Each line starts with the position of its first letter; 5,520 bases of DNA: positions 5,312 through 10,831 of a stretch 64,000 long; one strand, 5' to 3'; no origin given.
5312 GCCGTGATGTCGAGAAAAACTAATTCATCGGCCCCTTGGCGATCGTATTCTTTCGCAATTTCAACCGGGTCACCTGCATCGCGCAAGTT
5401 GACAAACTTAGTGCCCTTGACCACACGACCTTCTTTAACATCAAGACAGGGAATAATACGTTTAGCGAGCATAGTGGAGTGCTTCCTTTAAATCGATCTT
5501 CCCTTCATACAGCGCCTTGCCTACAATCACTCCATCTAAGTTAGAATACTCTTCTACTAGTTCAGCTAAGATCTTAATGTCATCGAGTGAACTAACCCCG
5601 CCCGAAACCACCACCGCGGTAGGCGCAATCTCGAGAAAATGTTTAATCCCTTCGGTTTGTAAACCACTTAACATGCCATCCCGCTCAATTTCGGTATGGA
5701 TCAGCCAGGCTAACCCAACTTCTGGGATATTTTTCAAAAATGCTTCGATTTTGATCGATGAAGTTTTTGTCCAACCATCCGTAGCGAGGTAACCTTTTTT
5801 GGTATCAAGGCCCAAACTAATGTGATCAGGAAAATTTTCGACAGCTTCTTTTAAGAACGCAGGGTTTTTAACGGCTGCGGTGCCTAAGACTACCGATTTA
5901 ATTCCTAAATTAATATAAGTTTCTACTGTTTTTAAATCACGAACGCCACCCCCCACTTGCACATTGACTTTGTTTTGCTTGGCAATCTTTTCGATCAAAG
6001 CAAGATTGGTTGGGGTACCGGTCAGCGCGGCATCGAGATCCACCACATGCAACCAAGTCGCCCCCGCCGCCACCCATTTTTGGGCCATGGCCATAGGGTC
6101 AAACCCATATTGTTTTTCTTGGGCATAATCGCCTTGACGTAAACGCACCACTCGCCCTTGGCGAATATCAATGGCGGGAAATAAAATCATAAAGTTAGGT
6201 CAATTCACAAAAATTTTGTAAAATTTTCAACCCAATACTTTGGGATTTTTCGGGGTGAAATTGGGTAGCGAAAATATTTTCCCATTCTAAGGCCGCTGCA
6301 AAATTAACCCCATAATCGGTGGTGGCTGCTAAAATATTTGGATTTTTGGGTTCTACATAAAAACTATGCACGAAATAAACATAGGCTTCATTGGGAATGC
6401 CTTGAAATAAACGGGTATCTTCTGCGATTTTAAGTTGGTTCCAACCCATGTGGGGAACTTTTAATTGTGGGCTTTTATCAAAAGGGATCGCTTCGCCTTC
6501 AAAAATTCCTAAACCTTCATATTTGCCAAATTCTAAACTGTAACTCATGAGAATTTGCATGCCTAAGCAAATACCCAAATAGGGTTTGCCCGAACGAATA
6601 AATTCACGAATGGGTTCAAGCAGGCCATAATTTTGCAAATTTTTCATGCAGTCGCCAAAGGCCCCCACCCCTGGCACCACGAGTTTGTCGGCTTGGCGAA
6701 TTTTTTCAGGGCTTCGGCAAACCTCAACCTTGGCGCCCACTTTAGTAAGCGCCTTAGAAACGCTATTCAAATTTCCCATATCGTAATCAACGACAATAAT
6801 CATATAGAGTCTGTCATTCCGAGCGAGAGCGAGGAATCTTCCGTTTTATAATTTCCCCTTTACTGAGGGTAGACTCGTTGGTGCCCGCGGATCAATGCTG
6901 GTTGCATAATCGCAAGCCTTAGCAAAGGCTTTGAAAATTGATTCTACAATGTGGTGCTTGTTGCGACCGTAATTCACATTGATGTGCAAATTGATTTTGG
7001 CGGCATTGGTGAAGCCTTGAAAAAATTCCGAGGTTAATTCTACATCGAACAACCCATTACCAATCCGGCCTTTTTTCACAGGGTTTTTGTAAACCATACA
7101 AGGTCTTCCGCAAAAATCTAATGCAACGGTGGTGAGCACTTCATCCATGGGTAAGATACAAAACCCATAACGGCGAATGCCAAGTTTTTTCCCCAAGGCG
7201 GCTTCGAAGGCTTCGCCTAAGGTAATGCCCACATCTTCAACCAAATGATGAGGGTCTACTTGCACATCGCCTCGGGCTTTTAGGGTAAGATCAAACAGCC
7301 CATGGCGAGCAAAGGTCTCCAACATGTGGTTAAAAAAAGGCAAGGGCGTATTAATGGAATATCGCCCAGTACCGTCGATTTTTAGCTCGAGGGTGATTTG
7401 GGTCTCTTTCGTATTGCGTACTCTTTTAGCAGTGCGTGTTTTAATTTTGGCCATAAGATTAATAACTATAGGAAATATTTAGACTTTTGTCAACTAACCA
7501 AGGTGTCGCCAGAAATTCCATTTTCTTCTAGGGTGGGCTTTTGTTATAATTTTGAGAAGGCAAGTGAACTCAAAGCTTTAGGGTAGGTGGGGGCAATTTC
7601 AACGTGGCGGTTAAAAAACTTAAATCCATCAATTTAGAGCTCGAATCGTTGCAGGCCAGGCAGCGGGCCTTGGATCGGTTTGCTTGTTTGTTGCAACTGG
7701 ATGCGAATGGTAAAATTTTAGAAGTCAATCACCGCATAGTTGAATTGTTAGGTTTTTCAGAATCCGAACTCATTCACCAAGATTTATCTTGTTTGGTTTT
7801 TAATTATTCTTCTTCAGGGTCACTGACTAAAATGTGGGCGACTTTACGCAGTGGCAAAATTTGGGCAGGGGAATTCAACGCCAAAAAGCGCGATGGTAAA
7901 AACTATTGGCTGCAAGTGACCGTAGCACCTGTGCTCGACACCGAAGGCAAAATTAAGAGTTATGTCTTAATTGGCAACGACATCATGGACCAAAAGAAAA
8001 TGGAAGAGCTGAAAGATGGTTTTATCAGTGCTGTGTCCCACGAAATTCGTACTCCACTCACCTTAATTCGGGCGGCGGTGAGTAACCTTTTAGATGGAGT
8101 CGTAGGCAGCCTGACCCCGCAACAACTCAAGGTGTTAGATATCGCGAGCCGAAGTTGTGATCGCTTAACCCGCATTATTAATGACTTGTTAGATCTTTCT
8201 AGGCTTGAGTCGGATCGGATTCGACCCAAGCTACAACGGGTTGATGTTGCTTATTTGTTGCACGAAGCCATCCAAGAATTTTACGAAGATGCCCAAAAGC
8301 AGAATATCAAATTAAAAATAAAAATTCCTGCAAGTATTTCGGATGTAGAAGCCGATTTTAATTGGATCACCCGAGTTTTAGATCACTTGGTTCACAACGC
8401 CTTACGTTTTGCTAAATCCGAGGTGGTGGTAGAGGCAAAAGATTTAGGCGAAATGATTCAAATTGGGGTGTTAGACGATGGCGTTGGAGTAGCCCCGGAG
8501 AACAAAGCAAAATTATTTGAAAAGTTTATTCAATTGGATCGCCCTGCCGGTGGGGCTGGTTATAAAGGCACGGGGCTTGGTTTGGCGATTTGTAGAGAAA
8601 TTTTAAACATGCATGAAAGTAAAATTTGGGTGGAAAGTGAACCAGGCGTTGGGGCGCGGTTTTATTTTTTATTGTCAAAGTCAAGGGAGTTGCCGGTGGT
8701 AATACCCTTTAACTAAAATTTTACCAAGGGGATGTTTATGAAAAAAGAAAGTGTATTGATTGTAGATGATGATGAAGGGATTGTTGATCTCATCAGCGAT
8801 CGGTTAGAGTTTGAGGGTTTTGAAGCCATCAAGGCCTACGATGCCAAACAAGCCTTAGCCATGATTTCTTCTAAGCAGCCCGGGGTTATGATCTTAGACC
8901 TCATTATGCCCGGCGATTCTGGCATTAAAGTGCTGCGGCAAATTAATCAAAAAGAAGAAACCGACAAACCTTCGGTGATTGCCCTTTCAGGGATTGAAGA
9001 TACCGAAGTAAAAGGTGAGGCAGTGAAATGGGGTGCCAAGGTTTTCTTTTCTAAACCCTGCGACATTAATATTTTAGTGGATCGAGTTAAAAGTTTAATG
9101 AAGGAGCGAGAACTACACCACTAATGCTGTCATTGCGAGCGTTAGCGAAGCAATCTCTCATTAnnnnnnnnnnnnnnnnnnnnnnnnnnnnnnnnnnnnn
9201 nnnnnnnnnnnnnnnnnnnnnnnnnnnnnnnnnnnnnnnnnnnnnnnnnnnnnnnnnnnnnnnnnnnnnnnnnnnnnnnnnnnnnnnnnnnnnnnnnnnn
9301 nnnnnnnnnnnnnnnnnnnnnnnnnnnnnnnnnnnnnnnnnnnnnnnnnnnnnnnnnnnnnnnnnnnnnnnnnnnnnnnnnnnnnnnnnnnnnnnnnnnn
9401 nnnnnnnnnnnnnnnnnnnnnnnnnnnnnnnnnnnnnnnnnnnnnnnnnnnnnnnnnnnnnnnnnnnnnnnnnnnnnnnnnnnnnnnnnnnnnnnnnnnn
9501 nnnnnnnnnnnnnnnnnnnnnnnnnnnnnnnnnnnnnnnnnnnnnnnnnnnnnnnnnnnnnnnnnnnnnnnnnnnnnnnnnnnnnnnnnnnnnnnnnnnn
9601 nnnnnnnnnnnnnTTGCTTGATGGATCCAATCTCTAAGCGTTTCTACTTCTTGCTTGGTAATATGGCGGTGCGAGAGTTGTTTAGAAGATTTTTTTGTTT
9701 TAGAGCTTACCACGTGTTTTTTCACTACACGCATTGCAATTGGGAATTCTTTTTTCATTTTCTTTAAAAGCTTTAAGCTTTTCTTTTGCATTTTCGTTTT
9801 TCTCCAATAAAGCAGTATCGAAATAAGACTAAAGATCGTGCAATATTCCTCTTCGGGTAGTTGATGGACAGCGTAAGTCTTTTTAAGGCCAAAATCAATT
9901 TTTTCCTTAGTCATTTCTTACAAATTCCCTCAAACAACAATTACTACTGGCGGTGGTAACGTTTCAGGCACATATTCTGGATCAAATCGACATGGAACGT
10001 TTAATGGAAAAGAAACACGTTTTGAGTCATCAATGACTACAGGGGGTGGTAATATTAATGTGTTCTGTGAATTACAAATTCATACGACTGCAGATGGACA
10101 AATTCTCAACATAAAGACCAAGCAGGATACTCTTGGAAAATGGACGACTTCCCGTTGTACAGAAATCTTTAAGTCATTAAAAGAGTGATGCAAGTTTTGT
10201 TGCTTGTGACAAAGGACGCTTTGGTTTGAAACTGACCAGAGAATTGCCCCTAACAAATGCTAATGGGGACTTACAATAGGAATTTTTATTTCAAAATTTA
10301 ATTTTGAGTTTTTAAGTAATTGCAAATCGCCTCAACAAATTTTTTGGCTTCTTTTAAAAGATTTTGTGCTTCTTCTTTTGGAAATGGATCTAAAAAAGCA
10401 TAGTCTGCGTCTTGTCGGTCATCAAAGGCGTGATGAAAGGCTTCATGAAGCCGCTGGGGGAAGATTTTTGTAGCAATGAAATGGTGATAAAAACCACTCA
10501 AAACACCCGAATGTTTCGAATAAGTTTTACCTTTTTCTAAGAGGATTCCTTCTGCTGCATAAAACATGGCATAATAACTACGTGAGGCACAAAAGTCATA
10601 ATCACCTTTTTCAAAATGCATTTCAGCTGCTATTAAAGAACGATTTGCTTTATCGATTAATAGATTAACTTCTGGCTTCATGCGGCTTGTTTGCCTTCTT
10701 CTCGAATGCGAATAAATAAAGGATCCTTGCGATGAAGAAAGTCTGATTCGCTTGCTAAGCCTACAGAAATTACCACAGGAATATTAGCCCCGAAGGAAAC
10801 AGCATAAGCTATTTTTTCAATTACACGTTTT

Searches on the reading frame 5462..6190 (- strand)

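Call 85: search_protein_families(library=pfam, proteins=[window:5462-6190:-], max_evalue=0.000001)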
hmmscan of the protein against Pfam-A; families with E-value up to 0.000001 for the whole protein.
window:5462-6190:- (242 aa): 1 family
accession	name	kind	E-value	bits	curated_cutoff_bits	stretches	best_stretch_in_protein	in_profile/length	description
PF00977.27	His_biosynth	-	9.6e-73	244.8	23.6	1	3-233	2-228/228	Histidine biosynthesis protein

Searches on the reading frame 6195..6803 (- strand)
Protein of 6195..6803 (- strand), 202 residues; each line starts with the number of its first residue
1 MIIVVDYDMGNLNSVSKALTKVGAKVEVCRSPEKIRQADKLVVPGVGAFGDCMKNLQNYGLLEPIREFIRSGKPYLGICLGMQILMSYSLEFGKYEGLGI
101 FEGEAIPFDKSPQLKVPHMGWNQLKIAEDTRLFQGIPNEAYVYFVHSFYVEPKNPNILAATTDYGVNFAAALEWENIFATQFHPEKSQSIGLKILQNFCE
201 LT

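Call 85: search_protein_families(library=pfam, proteins=[window:6195-6803:-], max_evalue=0.000001)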
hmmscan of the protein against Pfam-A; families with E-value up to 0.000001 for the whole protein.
window:6195-6803:- (202 aa): 3 families
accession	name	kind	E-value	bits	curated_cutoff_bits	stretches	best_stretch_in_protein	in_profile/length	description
PF00117.34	GATase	-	1.9e-26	93.4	22.8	1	4-198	2-186/190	Glutamine amidotransferase class-I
PF01174.25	SNO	-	1.7e-10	41.5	27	1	10-100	6-95/188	SNO glutamine amidotransferase family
PF07685.20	GATase_3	-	2.2e-08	34.4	27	1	24-105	25-115/196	CobB/CobQ-like glutamine amidotransferase domain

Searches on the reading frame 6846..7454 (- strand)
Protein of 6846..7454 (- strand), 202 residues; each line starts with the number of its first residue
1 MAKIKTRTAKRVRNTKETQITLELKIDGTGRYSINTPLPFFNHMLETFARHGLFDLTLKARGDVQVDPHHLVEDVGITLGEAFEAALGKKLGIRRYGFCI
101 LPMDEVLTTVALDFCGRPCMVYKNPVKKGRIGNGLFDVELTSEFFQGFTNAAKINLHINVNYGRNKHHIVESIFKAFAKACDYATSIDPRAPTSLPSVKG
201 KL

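Call 85: search_protein_families(library=pfam, proteins=[window:6846-7454:-], max_evalue=0.000001)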
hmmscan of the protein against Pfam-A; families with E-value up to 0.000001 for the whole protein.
window:6846-7454:- (202 aa): 1 family
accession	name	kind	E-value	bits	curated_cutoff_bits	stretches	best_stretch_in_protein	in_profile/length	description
PF00475.24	IGPD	-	1.4e-60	204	27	1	36-180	1-143/144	Imidazoleglycerol-phosphate dehydratase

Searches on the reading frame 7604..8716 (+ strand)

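Call 85: search_protein_families(library=pfam, proteins=[window:7604-8716:+], max_evalue=0.000001)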
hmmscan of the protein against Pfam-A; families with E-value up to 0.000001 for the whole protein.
window:7604-8716:+ (370 aa): 5 families
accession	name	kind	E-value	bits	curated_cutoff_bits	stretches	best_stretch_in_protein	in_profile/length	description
PF02518.31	HATPase_c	-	6.4e-22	78.5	26.4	1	252-358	3-108/111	Histidine kinase-, DNA gyrase B-, and HSP90-like ATPase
PF00512.31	HisKA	-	5e-20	71.7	26.9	1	137-203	2-65/66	His Kinase A (phospho-acceptor) domain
PF13426.13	PAS_9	-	3.2e-16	59.9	27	1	28-127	4-101/103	PAS domain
PF00989.32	PAS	-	5.2e-15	55.9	22.6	1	30-127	15-113/113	PAS fold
PF08447.18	PAS_3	-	1.2e-08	35.6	25.6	1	39-120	2-85/89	PAS fold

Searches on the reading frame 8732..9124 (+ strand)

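Call 86: search_protein_families(library=pfam, proteins=[window:8732-9124:+], max_evalue=0.000001)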
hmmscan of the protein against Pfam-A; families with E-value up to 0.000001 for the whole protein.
window:8732-9124:+ (130 aa): 1 family
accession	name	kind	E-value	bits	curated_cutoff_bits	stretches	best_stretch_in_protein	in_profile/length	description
PF00072.30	Response_reg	-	5.2e-24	85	30.2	1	8-119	1-110/111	Response regulator receiver domain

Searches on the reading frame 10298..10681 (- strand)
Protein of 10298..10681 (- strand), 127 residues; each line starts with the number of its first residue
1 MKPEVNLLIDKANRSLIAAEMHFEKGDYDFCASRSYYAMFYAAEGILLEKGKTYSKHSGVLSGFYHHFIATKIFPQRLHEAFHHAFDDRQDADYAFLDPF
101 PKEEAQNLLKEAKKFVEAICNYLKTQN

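Call 86: search_protein_families(library=pfam, proteins=[window:10298-10681:-], max_evalue=0.000001)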
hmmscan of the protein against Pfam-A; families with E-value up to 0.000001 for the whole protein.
window:10298-10681:- (127 aa): 1 family
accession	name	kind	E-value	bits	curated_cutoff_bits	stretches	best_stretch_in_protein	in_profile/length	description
PF05168.19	HEPN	-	4.4e-20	72.4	22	1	6-118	2-113/117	HEPN domain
